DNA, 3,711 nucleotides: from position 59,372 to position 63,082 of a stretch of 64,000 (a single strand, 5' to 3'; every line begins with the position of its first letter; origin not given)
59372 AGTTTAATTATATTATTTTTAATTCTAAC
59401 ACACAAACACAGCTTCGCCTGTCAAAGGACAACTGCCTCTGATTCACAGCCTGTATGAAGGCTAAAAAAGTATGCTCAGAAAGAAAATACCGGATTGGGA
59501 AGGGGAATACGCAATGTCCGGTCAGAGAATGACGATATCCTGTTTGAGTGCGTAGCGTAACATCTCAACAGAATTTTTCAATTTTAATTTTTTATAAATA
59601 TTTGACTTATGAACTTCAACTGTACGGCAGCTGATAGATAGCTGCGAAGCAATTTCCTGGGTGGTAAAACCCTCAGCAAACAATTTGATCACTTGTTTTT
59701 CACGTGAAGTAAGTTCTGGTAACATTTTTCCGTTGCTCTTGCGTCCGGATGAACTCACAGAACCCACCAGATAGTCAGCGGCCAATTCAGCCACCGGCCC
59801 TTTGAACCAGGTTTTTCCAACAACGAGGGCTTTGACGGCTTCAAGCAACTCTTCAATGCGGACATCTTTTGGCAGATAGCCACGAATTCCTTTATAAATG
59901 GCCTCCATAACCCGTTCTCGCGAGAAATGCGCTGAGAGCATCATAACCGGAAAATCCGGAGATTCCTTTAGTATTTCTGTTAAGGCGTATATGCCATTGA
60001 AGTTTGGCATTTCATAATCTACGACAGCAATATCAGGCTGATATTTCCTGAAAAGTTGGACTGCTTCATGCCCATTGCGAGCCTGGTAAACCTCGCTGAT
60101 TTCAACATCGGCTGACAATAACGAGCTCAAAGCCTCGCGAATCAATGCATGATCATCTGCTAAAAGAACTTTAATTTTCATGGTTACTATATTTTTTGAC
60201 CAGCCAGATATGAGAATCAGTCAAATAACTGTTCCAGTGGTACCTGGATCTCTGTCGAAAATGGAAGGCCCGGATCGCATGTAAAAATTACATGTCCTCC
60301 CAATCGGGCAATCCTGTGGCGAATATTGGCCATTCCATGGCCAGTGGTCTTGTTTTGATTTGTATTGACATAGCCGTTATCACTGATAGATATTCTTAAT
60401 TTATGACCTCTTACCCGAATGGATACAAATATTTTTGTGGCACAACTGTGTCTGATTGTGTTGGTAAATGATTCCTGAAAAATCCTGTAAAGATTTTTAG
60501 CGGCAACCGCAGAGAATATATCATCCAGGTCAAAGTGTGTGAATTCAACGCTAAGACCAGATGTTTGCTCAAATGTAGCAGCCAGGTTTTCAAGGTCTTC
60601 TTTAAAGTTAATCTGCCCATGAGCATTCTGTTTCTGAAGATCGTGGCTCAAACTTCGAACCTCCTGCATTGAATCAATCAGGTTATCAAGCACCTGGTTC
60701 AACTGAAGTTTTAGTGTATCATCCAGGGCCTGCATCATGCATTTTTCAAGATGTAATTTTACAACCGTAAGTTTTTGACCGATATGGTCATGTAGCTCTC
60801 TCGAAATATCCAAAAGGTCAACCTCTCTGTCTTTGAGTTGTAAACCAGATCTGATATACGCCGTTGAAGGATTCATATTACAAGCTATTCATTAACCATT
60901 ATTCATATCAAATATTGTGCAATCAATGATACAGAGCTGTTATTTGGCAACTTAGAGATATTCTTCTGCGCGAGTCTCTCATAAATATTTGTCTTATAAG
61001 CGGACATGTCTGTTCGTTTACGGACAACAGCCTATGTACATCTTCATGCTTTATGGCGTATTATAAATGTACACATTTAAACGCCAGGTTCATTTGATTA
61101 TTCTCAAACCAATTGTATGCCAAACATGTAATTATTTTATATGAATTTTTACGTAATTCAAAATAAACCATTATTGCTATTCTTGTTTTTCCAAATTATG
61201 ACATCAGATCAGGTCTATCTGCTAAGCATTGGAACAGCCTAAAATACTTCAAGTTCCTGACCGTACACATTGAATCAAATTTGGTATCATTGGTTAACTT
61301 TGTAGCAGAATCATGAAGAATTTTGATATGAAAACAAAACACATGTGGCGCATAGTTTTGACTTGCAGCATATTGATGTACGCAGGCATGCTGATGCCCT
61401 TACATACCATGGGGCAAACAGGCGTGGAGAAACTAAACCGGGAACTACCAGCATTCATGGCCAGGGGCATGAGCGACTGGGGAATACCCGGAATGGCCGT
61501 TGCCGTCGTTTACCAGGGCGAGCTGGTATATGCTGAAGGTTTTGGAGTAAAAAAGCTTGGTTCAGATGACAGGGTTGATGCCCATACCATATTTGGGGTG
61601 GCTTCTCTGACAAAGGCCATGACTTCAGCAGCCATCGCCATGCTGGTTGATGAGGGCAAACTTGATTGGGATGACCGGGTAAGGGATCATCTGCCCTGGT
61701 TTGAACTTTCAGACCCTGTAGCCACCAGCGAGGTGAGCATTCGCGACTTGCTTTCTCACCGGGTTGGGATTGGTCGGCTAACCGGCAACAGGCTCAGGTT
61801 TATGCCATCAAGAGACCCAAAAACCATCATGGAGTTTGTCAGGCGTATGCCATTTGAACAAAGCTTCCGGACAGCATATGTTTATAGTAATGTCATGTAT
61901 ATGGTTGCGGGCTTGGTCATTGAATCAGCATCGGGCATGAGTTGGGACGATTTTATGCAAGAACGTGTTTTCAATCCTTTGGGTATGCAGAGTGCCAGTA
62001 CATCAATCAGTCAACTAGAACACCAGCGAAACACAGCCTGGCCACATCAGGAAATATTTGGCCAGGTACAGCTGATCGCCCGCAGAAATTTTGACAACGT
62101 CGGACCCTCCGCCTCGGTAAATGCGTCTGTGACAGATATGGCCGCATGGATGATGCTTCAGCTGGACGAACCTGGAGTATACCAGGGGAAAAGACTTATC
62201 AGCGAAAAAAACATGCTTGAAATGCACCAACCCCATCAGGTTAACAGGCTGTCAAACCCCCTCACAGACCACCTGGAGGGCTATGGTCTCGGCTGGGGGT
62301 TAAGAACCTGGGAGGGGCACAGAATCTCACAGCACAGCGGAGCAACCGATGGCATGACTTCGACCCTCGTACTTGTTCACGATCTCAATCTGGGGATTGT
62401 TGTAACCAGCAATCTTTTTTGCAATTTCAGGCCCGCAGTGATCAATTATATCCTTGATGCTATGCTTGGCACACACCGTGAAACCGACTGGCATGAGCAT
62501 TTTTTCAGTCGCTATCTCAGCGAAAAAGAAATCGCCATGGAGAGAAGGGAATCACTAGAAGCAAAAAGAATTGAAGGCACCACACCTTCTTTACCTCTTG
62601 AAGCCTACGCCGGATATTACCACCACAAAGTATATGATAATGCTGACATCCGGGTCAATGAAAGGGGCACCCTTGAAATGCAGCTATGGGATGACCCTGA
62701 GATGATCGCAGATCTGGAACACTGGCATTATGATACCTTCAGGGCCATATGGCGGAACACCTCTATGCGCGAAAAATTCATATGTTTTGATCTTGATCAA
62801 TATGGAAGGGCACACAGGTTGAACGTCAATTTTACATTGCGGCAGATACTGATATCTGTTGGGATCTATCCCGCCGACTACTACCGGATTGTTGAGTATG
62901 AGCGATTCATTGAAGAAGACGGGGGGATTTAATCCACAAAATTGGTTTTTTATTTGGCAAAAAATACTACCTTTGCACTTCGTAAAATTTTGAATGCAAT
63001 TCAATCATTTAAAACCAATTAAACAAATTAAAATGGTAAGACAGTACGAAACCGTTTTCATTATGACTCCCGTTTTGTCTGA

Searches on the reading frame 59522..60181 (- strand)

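Call 32: search_protein_families(library=pfam, proteins=[window:59522-60181:-], max_evalue=0.00001)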
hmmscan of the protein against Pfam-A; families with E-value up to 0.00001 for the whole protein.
window:59522-60181:- (219 aa): 4 families
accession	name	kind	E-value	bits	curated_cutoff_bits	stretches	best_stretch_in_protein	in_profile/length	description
PF00072.30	Response_reg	-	3.6e-25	88.7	30.2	1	5-117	1-111/111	Response regulator receiver domain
PF00196.25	GerE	-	2.1e-20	72.5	23.5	1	157-211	3-57/57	Bacterial regulatory proteins, luxR family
PF08281.18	Sigma70_r4_2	-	7.1e-10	38.8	25.7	1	152-199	6-54/54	Sigma-70, region 4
PF04545.22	Sigma70_r4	-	6.5e-06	26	24.1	0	154-200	2-49/50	Sigma-70, region 4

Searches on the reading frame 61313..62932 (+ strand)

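Call 32: search_protein_families(library=pfam, proteins=[window:61313-62932:+], max_evalue=0.00001)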
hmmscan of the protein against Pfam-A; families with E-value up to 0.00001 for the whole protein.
window:61313-62932:+ (539 aa): 2 families
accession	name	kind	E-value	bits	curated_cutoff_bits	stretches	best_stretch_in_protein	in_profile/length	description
PF00144.29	Beta-lactamase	-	1.2e-66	225.6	27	1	49-370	5-312/329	Beta-lactamase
PF11954.13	DUF3471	-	1.1e-18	67.9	29.3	1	419-506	2-89/103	Domain of unknown function (DUF3471)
